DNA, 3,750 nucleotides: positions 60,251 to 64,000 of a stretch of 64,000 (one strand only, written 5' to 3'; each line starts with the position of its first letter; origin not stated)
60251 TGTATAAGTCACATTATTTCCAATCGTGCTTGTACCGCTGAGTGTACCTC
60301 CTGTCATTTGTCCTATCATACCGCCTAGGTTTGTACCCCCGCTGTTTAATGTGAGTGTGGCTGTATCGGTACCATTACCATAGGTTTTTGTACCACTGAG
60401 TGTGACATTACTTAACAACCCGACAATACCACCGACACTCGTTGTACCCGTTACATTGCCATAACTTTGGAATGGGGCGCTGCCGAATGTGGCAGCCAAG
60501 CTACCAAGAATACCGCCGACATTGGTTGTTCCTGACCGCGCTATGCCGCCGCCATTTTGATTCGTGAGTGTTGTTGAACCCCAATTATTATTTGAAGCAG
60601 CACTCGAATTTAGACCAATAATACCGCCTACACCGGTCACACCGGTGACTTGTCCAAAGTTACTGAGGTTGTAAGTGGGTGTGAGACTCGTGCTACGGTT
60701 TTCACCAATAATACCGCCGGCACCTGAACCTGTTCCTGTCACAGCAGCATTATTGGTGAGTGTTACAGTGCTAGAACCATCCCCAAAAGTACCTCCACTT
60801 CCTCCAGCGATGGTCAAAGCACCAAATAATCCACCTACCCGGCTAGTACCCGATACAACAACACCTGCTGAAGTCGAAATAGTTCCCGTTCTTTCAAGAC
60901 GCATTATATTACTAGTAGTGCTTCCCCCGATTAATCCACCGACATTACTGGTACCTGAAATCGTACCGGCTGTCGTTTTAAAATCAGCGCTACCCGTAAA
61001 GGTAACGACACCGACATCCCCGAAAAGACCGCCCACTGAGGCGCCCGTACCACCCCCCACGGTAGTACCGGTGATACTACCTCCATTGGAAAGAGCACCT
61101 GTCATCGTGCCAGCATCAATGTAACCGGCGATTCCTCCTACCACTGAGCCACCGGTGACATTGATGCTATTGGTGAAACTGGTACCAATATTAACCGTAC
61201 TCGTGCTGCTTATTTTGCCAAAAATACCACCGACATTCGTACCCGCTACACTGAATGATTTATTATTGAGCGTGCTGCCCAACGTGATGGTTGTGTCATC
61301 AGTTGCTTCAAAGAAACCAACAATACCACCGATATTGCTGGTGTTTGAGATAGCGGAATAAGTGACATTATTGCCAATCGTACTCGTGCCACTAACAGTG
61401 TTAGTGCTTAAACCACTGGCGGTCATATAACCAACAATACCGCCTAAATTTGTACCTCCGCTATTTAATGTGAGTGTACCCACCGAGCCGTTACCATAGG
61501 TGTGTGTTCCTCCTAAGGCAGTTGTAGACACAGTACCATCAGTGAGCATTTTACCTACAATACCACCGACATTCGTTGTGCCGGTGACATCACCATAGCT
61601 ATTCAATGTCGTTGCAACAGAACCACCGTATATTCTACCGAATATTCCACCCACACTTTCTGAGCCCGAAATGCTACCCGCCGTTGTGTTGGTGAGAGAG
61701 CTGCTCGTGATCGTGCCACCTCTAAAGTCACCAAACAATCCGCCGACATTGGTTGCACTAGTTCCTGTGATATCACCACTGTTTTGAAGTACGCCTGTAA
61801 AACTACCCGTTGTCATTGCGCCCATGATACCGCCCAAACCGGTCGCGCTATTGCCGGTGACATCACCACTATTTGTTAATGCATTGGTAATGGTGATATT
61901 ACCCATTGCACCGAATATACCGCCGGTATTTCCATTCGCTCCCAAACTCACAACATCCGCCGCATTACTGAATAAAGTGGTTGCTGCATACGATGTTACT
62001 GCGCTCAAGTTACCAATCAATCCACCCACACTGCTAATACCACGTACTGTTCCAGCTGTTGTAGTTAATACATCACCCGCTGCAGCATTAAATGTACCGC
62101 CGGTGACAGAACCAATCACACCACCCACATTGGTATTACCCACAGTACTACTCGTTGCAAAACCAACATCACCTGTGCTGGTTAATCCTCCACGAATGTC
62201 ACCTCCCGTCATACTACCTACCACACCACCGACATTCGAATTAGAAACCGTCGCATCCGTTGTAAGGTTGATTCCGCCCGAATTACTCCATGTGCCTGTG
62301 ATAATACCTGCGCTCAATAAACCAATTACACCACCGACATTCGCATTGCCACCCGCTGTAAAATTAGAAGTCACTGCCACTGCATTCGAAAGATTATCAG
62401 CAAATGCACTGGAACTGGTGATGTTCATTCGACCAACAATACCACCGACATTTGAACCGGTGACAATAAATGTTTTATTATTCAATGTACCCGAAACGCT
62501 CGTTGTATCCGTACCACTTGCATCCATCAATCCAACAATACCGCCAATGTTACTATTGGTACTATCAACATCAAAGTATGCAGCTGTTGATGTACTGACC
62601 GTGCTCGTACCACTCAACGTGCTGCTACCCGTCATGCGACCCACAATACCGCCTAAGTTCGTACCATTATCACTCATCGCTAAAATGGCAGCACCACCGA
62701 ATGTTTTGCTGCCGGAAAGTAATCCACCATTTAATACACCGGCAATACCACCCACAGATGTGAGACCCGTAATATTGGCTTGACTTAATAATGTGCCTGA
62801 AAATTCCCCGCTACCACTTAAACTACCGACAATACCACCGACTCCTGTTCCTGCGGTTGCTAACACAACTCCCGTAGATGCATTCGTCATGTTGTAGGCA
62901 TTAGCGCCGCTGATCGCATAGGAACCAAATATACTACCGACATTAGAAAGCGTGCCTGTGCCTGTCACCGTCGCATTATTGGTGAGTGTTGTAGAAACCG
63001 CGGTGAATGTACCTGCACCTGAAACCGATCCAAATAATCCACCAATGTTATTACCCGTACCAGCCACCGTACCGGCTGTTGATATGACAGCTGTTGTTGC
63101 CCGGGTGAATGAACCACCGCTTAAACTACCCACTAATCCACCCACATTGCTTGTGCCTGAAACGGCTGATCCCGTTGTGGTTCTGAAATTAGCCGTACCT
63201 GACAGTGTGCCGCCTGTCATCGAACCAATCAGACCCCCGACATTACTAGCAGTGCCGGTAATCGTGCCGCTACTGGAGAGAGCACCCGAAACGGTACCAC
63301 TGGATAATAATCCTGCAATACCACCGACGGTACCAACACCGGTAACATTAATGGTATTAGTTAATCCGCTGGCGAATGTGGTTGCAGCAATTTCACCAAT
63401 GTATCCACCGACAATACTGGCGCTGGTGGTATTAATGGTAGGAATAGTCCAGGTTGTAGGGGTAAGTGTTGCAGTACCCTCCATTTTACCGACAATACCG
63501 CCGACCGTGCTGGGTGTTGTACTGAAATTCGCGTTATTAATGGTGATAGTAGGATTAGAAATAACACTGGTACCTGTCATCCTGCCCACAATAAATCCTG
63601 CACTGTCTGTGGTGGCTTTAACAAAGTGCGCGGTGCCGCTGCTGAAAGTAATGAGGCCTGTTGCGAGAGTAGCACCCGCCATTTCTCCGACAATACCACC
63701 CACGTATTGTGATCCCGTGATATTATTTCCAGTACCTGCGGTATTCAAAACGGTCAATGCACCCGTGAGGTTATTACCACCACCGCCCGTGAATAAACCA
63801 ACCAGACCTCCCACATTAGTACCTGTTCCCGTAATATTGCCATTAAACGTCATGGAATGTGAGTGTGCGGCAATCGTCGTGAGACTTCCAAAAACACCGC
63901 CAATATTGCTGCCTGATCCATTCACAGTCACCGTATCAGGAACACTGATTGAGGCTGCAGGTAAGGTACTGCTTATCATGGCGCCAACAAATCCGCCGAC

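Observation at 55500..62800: Kb-scale near-identical internal duplications inside the giant gene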

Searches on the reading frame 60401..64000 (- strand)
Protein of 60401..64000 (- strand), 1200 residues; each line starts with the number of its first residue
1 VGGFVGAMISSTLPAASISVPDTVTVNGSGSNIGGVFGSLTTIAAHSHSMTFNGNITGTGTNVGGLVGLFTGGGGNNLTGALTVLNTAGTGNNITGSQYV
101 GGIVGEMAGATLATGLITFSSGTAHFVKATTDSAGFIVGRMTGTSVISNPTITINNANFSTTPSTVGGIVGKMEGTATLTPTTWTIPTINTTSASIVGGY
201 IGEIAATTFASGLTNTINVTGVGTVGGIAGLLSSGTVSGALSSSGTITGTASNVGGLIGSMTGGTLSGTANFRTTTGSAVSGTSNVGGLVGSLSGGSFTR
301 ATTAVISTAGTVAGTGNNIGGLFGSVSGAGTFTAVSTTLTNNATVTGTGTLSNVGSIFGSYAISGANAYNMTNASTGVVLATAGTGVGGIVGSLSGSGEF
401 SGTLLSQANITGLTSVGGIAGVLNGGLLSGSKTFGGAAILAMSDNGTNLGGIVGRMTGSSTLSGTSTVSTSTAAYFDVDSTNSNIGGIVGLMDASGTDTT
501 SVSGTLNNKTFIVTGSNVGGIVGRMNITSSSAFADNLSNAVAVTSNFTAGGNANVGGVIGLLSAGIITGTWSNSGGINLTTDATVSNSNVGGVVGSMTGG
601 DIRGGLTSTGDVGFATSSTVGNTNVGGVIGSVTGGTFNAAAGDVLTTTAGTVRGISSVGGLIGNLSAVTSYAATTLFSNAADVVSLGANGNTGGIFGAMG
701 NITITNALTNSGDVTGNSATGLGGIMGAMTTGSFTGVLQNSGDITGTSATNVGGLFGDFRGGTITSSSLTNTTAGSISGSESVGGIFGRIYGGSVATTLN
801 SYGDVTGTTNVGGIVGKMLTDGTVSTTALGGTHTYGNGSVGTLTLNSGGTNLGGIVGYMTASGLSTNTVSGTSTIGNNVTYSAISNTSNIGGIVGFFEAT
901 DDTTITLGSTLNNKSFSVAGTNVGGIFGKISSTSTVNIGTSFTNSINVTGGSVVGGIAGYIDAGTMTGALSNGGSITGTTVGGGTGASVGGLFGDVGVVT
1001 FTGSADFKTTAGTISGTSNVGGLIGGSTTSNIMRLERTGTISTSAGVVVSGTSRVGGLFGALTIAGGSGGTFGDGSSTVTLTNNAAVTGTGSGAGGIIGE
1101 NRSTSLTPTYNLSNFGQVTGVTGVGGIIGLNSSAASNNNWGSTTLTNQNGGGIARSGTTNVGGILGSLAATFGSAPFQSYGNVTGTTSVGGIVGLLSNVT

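Call 67: search_protein_representatives(protein=window:60401-64000:-)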
Query: 1200 residues. Proteins with E-value up to 0.001 (for the whole library): 1048; up to 1e-10: 108; up to 1e-30: 10. The best 150 are listed.
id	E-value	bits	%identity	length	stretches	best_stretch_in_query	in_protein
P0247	2.9e-120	419.5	43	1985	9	693-1025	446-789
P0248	2.8e-74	267.2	41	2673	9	615-807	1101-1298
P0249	1.6e-73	264.7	38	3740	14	607-823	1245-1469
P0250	3.4e-58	214.0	37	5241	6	222-771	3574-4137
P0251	1.1e-52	195.7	34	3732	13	55-393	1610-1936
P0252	2.1e-46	174.9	36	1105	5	92-231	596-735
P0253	2.1e-40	155.0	35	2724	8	616-1026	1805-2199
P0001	1.5e-39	152.2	38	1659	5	201-470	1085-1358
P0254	2.5e-35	138.2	32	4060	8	126-382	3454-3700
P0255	8.9e-32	126.5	33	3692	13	164-331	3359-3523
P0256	1.1e-29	119.6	43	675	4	93-282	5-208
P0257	2.7e-29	118.2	35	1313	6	687-826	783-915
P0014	1.9e-28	115.4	32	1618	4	586-1133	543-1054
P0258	7.2e-28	113.5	36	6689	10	704-1046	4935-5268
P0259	5.9e-27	110.5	34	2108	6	480-1060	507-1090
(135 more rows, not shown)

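Call 70: find_encoding_contigs(protein=P0247, flank=10000, max_places=3)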
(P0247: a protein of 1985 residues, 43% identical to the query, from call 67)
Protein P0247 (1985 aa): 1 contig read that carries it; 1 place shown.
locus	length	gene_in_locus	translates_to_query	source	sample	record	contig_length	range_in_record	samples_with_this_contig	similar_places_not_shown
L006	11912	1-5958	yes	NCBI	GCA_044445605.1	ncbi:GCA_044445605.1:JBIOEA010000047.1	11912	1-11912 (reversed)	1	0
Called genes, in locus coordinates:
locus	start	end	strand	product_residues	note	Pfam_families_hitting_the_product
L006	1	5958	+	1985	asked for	?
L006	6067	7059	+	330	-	PF01380:SIS, PF00571:CBS (weak)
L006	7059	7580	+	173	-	PF08282:Hydrolase_3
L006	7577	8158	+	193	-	PF06835:LptC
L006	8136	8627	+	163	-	PF03968:LptD_N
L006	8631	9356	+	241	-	PF00005:ABC_tran, PF12399:BCA_ABC_TP_C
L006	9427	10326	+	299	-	PF00069:Pkinase, PF07714:PK_Tyr_Ser-Thr, PF03109:ABC1 (weak)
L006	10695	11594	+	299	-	PF00069:Pkinase, PF07714:PK_Tyr_Ser-Thr, PF03109:ABC1 (weak)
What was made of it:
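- Relatives of this gene often sit at contig edges, for example P0247 (call 70).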

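Call 71: find_encoding_contigs(protein=P0249, flank=10000, max_places=3)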
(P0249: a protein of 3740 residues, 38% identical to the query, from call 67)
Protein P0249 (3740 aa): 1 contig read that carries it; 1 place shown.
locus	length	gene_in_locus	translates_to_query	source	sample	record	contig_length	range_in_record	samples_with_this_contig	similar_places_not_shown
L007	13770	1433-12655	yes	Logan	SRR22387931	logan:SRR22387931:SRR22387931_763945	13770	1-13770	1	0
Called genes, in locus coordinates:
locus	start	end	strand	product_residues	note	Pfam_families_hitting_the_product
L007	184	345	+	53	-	PF02416:TatA_B_E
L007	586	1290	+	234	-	PF00902:TatC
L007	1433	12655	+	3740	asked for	-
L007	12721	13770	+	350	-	?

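Call 72: search_protein_families(library=pfam, proteins=[L007:12721-13770:+], max_evalue=0.01)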
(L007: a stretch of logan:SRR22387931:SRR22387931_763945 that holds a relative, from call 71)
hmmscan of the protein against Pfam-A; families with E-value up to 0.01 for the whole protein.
L007:12721-13770:+ (350 aa): 0 families

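Call 77: find_encoding_contigs(protein=P0248, flank=10000, max_places=2)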
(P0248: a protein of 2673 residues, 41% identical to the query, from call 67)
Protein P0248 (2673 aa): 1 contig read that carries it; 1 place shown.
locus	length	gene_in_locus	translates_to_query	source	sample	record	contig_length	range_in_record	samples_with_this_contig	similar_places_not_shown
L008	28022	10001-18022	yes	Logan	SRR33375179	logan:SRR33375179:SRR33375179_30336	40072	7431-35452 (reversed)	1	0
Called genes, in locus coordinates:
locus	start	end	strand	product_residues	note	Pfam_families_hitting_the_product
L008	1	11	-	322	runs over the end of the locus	PF06986:F_T4SS_TraN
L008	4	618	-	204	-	PF09673:TrbC_Ftype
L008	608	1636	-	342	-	PF06834:TraU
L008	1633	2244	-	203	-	-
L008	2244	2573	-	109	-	PF09677:TrbI_Ftype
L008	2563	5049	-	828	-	PF11130:TraC_F_IV, PF12846:AAA_10, PF19044:P-loop_TraG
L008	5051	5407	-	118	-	PF09676:TraV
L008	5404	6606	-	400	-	PF03743:TrbI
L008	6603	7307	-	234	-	PF06586:TraK_N, PF23536:TraK_C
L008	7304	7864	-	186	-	PF05309:TraE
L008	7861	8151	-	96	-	PF07178:TraL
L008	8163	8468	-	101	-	-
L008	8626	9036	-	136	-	PF01850:PIN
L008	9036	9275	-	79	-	PF02604:PhdYeFM_antitox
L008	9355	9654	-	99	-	PF00196:GerE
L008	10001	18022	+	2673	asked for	-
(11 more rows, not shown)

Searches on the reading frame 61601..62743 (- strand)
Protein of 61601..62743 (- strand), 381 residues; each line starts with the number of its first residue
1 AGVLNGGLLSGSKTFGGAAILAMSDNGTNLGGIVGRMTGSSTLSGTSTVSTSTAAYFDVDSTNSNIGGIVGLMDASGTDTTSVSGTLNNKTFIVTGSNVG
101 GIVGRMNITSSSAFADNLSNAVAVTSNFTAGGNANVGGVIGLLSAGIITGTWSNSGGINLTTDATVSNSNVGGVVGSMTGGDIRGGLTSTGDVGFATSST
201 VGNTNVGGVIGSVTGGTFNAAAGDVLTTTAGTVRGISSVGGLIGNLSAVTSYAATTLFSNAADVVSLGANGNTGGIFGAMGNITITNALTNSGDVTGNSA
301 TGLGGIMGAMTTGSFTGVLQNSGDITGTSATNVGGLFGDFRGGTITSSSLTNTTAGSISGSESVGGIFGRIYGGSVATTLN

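Call 34: find_homologous_proteins(query=window:61601-62743:-)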
Query window:61601-62743:- (381 aa): 6 proteins with E <= 0.001 among 8000 candidates.
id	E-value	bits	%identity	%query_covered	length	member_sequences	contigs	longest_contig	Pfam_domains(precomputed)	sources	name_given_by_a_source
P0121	1.2e-10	59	35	67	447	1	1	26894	-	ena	-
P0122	5.1e-7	47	41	46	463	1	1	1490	-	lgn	-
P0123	9.4e-5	40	36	43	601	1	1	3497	PF13149.13,PF07581.18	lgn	-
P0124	5.8e-4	37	30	75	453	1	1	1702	PF07581.18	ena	-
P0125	8.4e-4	37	30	91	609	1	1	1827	-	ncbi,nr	ncbi:MAG: hypothetical protein IJW28_04030, partial [Clostridia bacterium]|nr:hypothetical protein [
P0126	9.3e-4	37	35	23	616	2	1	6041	PF07581.18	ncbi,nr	ncbi:MAG: hypothetical protein HRT45_17890, partial [Bdellovibrionales bacterium]|nr:hypothetical pr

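Call 41: predict_structure(alignment_id=A1)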
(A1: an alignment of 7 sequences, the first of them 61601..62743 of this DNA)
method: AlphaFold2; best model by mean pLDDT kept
length: 381 residues; sequences in the alignment: 7
mean_pLDDT: 77.4   pTM: 0.85
mean pLDDT of the five models: 77.4, 77.1, 77.1, 75.5, 74.6
residues with pLDDT >= 90: 83; 70-90: 192; 50-70: 95; < 50: 11
segments of 3 or more residues with pLDDT < 50: 18-24
pLDDT, mean of each block of 10 residues (from residue 1): 73 54 59 79 63 55 76 73 58 71 82 66 62 79 84 81 64 91 85 74 83 83 74 90 84 72 86 92 81 91 92 84 90 92 79 74 87 79 68
secondary structure, 60 per line:
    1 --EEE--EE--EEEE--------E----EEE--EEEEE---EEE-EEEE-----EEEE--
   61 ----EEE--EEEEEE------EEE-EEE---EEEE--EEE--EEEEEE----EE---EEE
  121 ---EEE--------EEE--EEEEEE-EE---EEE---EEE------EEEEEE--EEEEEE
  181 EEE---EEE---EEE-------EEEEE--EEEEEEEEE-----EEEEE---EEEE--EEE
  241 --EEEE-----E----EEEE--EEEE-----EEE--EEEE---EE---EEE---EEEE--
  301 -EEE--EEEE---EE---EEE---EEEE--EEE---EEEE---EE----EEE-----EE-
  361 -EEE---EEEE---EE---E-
elements in order: E3-5 E12-15 E29-31 E34-38 E42-44 E46-49 E55-58 E65-67 E70-75 E82-84 E86-88 E92-95 E98-100 E103-108 E118-120 E124-126 E135-137 E140-145 E152-154 E158-160 E167-172 E175-183 E187-189 E193-195 E203-207 E210-218 E224-228 E232-235 E238-240 E243-246 E257-260 E263-266 E272-274 E277-280 E289-291 E295-298 E302-304 E307-310 E319-321 E325-328 E331-333 E337-340 E350-352 E362-364 E368-371
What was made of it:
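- On Two-partner secretion TpsA exoprotein: AF2 model with pTM 0.85, all-beta (call 41).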

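Call 43: fold_search(model_id=the predicted structure, library=pdb)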
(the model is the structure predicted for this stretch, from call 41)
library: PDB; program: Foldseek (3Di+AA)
matches with E <= 10: 20; with E <= 0.001: 0
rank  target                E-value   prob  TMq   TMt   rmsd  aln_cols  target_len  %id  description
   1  8c50_A                2.5e+00  0.01  0.13  0.13  16.6       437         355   10  Pontibacter korlensis curli subunit CsgA (released 2023-06-28)
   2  4q1q_A                3.2e+00  0.02  0.15  0.18  14.5       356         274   14  Crystal structure of TibC-catalyzed hyper-glycosylated TibA55-350 fragment (released 2014-09-17)
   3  3n6z                  3.4e+00  0.15  0.33  0.37   9.9       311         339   15  Crystal structure of a putative immunoglobulin A1 protease (BACOVA_03286) from Bacteroides ovatus at 1.30 A resolution (released 2010-07-21)
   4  7o9q_B                3.4e+00  0.03  0.20  0.23  13.2       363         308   12  Crystal structure of the Awp1 (adhesin-like wall protein 1) A-domain from Candida glabrata (released 2021-12-15)
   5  8vbb_A                3.4e+00  0.01  0.15  0.10  16.4       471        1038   16  The secreted adhesin EtpA of Enterotoxigenic Escherichia coli in complex with the mouse mAb 1G05 (released 2024-09-04)
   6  5awg_F                3.6e+00  0.01  0.13  0.13  17.4       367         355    9  Crystal structure of Hg-bound SufB-SufC-SufD complex from Escherichia coli (released 2015-11-11)
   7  2qv3                  3.6e+00  0.01  0.16  0.14  15.4       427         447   13  Crystal Structure of the Helicobacter pylori Vacuolating Toxin p55 Domain (released 2007-10-23)
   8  7uvk                  4.6e+00  0.02  0.20  0.08  13.8       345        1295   12  G. haemolysans IgA1 protease (released 2022-11-23)
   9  1rwr                  4.8e+00  0.06  0.25  0.30  10.0       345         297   13  Crystal structure of filamentous hemagglutinin secretion domain (released 2004-04-13)
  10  4dn7_A                4.8e+00  0.01  0.12  0.12  17.9       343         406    8  CRYSTAL STRUCTURE OF putative ABC transporter, ATP-binding protein from Methanosarcina mazei Go1 (released 2012-02-22)
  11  5awg_B                5.9e+00  0.01  0.15  0.15  16.7       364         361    6  Crystal structure of Hg-bound SufB-SufC-SufD complex from Escherichia coli (released 2015-11-11)
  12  3h09_A                6.5e+00  0.01  0.13  0.08  19.5       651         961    9  The structure of Haemophilus influenzae IgA1 protease (released 2009-04-21)
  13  5awg_A                6.8e+00  0.01  0.14  0.14  17.1       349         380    8  Crystal structure of Hg-bound SufB-SufC-SufD complex from Escherichia coli (released 2015-11-11)
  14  7uvl_P                8.3e+00  0.02  0.21  0.09  12.9       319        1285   15  IgA1 Protease with IgA1 substrate (released 2022-11-23)
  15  3p4g_A                8.7e+00  0.01  0.16  0.18  14.3       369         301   16  X-ray crystal structure of a hyperactive, Ca2+-dependent, beta-helical antifreeze protein from an Antarctic bacterium (released 2011-04-27)
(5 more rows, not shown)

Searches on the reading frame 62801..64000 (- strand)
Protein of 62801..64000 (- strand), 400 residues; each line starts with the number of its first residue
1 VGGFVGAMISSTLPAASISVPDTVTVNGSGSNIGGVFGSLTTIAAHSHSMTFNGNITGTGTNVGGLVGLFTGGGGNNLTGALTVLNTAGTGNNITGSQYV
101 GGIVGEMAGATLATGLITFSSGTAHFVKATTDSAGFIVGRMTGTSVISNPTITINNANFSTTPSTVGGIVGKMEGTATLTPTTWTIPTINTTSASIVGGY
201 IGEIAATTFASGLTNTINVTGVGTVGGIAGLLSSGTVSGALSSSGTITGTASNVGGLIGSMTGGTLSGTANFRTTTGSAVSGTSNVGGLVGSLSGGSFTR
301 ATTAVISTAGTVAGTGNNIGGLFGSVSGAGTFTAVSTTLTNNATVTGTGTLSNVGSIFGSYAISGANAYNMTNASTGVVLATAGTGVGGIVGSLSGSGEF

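Call 14: search_protein_families(library=pfam, proteins=[window:62801-64000:-], max_evalue=1)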
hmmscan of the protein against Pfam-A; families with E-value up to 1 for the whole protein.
window:62801-64000:- (400 aa): 0 families

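Call 20: find_related_loci(query=window:62801-64000:-, collection=genome_contigs, flank=10000)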
Query window:62801-64000:- (400 aa) in genome_contigs; peptide patterns used: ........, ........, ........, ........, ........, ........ (x = any residue, [..] = any of these).
234 stretches matched a pattern; 3 encode a relative of the query (tblastn E <= 1e-3); 3 distinct loci.
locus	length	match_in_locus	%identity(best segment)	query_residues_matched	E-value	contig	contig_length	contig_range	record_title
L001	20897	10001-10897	28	94-398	2e-9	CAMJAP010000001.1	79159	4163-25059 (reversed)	MAG: uncultured Lachnospiraceae bacterium isolate SRR12081297_bin.78_metaWRAP_v1.3_MAG genome assembly, contig: ERZ12289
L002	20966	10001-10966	38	52-394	2e-9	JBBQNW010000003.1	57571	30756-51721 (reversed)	MAG: Burkholderiales bacterium isolate Co_metawrap_259 Cmw_259_k141_13349690_length_57571_cov_21.0000, whole genome shot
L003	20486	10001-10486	37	197-360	5e-9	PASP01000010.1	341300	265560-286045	MAG: Halobacteriovoraceae bacterium isolate SAT179 164292, whole genome shotgun sequence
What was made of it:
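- Tried and rejected: The genome_contigs scan found only distant relatives at 28-38% identity (call 20).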

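Call 29: search_protein_families(library=pfam, proteins=[L002:8051-11473:+, L002:11470-13206:+, L003:8252-12127:+, L003:12191-15025:+], max_evalue=0.001)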
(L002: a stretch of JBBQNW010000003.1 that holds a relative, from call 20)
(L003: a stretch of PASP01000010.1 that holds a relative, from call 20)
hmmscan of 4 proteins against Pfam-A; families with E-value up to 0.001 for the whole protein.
L002:8051-11473:+ (1140 aa): 3 families
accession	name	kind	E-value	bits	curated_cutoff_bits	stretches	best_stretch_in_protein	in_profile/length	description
PF07581.17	Glug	-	2.2e-41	137.8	20.5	1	962-987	2-28/28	The GLUG motif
PF05860.19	TPS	-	1.7e-34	120.3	33.5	1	87-332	3-242/252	TPS secretion domain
PF05342.19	Peptidase_M26_N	-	0.00079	19.2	27.7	0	542-649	147-246/250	M26 IgA1-specific Metallo-endopeptidase N-terminal region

L002:11470-13206:+ (578 aa): 4 families
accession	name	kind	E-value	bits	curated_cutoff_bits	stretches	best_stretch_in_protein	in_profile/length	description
PF03865.19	ShlB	-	3.7e-29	102.6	22.7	1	226-537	1-309/311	Haemolysin secretion/activation protein ShlB/FhaC/HecB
PF08479.16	POTRA_2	-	5.1e-21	74.7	24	1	89-163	2-76/76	POTRA domain, ShlB-type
PF01103.29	Omp85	-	8.2e-07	29.3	24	1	419-559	151-310/325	Omp85 superfamily domain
PF07244.20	POTRA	-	2.4e-05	25.4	21.3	1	90-163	3-79/79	Surface antigen variable number repeat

L003:8252-12127:+ (1291 aa): 1 family
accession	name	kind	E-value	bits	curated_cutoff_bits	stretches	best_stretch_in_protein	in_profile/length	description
PF05342.19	Peptidase_M26_N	-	6.4e-06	26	27.7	1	325-436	142-250/250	M26 IgA1-specific Metallo-endopeptidase N-terminal region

L003:12191-15025:+ (944 aa): 0 families
